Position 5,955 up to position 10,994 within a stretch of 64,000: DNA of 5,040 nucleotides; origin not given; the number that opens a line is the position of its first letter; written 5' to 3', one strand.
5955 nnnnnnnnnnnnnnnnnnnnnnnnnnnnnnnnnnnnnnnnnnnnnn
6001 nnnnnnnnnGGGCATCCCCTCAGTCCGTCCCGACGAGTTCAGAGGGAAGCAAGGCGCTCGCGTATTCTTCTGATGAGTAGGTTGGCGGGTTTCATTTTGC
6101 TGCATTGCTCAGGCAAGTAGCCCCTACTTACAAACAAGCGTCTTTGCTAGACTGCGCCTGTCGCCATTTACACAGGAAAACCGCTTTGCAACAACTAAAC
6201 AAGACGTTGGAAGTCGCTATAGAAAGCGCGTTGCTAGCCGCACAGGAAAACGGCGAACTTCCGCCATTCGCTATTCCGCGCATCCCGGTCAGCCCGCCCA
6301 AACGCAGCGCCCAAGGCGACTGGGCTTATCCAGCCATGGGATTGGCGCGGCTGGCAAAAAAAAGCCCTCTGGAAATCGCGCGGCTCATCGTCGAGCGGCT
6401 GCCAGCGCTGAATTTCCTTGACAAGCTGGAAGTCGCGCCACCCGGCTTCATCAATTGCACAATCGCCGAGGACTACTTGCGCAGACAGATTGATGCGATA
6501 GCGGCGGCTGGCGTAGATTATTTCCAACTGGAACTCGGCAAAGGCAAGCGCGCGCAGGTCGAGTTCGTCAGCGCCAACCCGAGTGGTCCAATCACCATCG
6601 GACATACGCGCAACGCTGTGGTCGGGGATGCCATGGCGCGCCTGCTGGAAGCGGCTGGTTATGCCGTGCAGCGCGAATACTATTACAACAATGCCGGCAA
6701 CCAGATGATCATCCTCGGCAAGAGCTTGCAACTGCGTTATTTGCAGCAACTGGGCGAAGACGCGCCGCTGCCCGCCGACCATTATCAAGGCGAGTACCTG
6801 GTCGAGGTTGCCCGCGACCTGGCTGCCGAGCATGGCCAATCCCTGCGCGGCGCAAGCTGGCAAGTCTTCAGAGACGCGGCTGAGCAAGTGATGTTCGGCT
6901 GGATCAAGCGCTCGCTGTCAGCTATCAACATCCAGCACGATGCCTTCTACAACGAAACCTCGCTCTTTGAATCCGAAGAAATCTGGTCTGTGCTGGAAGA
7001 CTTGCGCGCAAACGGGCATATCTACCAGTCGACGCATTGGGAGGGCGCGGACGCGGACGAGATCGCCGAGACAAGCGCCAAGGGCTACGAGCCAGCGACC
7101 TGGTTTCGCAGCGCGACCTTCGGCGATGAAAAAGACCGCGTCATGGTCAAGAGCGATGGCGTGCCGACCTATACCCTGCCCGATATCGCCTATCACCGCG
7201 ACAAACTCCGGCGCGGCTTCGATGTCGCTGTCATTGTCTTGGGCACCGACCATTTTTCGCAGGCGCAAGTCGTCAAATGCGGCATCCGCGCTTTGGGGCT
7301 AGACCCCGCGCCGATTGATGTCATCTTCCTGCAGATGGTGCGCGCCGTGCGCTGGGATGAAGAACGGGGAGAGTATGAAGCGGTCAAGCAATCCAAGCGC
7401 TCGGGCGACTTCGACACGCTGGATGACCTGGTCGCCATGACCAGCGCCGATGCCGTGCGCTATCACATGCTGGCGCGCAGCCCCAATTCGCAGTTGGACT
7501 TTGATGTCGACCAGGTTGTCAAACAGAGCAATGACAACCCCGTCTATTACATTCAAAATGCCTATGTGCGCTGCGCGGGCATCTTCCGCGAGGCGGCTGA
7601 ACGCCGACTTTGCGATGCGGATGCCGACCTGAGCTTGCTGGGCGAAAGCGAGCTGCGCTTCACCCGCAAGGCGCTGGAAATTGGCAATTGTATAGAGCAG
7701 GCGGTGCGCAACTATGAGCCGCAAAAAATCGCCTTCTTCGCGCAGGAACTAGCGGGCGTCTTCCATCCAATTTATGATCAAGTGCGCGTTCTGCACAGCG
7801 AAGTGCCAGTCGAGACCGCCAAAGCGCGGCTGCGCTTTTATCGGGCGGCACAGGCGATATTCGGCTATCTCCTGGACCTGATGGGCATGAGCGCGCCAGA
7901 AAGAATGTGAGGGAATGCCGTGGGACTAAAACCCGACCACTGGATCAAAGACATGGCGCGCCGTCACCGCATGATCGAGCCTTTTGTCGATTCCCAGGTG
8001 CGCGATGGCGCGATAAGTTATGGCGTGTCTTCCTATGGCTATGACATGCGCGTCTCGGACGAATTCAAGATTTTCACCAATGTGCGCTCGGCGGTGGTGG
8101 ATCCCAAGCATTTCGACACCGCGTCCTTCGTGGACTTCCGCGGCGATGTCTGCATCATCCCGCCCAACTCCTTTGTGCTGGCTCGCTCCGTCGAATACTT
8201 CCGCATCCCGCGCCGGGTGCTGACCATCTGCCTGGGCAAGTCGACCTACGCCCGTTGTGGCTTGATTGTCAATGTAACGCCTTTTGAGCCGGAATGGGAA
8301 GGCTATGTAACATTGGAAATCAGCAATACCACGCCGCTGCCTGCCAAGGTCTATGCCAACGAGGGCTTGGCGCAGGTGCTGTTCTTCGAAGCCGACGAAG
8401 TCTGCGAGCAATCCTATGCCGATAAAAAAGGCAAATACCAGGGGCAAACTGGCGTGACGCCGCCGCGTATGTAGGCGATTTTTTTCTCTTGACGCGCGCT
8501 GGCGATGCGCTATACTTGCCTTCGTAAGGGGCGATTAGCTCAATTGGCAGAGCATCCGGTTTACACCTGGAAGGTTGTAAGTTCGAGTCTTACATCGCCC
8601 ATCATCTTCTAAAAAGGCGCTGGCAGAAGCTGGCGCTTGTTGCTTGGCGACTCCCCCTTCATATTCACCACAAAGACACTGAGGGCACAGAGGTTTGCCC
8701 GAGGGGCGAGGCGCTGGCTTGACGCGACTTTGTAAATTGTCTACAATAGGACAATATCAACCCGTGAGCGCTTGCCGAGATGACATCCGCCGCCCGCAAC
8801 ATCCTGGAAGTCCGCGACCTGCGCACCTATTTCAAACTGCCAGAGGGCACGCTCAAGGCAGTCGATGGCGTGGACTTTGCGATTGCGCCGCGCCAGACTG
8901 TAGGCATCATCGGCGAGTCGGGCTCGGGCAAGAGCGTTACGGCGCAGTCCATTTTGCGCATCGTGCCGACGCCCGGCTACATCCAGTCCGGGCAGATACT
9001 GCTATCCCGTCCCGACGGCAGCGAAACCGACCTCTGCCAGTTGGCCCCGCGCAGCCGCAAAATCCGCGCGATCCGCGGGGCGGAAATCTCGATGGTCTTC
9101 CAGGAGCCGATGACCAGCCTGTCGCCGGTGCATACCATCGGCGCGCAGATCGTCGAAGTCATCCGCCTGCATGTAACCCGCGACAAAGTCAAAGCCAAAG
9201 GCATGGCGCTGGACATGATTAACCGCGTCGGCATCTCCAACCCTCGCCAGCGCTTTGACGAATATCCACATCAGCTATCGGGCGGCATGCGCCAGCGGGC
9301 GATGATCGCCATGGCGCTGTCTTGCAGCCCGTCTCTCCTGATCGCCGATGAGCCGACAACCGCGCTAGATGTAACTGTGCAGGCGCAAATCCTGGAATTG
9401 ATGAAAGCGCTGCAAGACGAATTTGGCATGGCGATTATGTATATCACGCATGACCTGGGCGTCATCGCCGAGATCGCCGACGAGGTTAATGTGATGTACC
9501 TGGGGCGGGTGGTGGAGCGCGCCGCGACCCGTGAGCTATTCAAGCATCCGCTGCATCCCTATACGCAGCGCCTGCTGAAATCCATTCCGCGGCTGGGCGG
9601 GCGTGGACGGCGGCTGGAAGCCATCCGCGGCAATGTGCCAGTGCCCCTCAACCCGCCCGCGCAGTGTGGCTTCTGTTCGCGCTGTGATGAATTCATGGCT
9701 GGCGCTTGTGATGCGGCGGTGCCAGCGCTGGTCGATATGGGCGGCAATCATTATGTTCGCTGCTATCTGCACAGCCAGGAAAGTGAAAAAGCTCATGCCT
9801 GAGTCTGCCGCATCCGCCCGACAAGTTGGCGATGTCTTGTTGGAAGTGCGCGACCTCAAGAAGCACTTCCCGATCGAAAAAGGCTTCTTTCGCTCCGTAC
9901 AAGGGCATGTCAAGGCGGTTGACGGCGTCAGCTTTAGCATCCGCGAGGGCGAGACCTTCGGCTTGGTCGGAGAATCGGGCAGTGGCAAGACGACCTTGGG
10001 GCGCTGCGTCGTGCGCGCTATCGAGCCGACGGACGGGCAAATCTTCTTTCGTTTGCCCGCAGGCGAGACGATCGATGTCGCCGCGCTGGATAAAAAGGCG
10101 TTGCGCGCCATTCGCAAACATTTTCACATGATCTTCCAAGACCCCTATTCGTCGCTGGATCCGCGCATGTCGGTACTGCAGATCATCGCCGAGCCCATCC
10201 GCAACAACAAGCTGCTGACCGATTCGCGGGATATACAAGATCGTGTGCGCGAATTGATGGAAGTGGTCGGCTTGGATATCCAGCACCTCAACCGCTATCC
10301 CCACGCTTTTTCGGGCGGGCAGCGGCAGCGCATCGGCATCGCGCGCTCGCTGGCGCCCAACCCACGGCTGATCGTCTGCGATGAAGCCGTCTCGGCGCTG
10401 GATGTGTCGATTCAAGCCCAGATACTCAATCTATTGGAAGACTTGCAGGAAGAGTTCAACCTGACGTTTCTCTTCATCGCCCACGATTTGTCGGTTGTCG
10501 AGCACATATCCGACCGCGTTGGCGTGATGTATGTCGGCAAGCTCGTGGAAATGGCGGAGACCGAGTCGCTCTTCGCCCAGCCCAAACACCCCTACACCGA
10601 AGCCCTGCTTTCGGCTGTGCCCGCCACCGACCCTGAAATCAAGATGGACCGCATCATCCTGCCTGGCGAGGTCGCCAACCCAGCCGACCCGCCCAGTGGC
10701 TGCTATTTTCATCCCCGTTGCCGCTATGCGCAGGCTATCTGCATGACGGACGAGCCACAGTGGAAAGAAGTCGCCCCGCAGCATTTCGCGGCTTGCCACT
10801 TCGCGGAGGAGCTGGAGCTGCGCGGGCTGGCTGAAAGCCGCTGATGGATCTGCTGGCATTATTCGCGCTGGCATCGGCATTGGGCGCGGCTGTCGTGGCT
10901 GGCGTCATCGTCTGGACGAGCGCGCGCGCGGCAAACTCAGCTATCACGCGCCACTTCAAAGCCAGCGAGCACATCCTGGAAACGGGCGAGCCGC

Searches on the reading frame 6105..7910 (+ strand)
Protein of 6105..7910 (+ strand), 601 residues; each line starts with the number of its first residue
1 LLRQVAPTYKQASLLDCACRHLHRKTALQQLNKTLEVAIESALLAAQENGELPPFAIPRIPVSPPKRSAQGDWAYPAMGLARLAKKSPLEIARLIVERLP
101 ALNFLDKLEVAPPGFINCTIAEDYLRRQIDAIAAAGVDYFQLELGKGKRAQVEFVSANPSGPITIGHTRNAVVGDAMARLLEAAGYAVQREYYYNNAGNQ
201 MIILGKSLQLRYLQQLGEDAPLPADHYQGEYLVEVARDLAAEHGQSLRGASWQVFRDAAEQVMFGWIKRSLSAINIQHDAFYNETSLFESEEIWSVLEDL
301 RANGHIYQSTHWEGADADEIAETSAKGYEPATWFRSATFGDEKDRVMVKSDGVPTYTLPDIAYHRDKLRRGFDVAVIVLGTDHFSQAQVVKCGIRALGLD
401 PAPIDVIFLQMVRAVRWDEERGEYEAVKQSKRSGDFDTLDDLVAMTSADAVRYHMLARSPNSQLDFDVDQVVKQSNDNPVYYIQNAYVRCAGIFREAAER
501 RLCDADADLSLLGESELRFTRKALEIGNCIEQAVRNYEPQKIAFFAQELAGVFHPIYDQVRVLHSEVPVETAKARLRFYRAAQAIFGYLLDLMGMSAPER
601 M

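Call 12: search_protein_families(library=pfam, proteins=[window:6105-7910:+], max_evalue=0.001)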
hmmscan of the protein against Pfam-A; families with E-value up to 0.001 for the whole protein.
window:6105-7910:+ (601 aa): 6 families
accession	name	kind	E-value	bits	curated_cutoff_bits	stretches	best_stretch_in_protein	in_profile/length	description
PF05746.21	DALR_1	-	8.8e-21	74.6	22.3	1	483-601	1-117/117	DALR anticodon binding domain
PF03485.21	Arg_tRNA_synt_N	-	4.3e-14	53.3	21.5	1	35-119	3-84/85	Arginyl tRNA synthetase N terminal domain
PF00750.26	tRNA-synt_1d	-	3.6e-12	46.3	23.3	1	131-404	4-263/349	tRNA synthetases class I (R), catalytic domain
PF01406.26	tRNA-synt_1e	-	2.3e-05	24.4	27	0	164-310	24-125/301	tRNA synthetases class I (C) catalytic domain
PF09334.17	tRNA-synt_1g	-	0.00011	21.6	20.1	0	424-490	323-390/391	tRNA synthetases class I (M)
PF01921.24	tRNA-synt_1f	-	0.00041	19.8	27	0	428-477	282-331/360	tRNA synthetases class I (K)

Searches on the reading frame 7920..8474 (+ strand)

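Call 12: search_protein_families(library=pfam, proteins=[window:7920-8474:+], max_evalue=0.001)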
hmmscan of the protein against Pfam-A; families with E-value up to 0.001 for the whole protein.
window:7920-8474:+ (184 aa): 1 family
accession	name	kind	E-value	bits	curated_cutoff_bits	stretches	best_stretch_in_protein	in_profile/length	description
PF22769.1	DCD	-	5.6e-37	127.6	27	1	5-157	3-152/153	dCTP deaminase-like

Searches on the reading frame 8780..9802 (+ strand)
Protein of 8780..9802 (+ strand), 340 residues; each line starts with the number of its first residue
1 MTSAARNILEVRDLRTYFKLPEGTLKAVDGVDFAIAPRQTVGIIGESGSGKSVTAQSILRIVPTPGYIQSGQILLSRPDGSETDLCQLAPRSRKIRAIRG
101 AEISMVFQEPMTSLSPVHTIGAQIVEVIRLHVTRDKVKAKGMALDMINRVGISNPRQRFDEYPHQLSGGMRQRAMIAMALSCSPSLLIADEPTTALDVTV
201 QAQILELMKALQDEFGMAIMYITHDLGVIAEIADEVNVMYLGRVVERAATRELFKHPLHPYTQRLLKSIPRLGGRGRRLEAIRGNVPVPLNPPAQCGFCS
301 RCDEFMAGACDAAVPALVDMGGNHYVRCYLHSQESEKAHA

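Call 12: search_protein_families(library=pfam, proteins=[window:8780-9802:+], max_evalue=0.001)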
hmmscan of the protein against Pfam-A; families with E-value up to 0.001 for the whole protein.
window:8780-9802:+ (340 aa): 4 families
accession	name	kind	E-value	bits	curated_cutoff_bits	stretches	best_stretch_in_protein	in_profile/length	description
PF00005.33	ABC_tran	-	1.3e-25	91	25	1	29-194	2-137/137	ABC transporter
PF08352.17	oligo_HPY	-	2.6e-16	60.2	27.1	1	245-307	1-63/65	Oligopeptide/dipeptide transporter, C-terminal region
PF13304.12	AAA_21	-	2.5e-06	28.2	27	1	157-229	229-303/304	AAA domain, putative AbiEii toxin, Type IV TA system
PF02463.25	SMC_N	-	0.00026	21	40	0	39-232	25-205/220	RecF/RecN/SMC N terminal domain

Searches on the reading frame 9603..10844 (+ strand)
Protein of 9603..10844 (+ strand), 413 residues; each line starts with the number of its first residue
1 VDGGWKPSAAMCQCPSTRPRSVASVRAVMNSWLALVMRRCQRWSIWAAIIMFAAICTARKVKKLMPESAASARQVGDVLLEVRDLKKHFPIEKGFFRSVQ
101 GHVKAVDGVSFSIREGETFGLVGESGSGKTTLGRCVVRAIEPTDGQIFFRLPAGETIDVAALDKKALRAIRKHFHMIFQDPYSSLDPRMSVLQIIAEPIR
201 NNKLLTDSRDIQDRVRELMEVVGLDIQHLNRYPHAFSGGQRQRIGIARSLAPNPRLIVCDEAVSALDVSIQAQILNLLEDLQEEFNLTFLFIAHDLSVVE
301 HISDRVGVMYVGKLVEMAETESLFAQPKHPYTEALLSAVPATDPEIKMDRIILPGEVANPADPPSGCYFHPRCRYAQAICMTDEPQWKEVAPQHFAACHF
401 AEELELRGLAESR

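Call 12: search_protein_families(library=pfam, proteins=[window:9603-10844:+], max_evalue=0.001)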
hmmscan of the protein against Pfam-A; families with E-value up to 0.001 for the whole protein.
window:9603-10844:+ (413 aa): 5 families
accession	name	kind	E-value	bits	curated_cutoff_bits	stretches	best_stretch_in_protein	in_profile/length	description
PF00005.33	ABC_tran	-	3.2e-28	99.5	25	1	107-263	2-136/137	ABC transporter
PF08352.17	oligo_HPY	-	2.2e-20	73.2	27.1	1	315-380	1-65/65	Oligopeptide/dipeptide transporter, C-terminal region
PF13401.12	AAA_22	-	3.1e-06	28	27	1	121-293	10-122/130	AAA domain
PF13191.12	AAA_16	-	0.00036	21.5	32.6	0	117-286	25-163/167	AAA ATPase domain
PF02463.25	SMC_N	-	0.00067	19.6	40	0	120-311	28-214/220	RecF/RecN/SMC N terminal domain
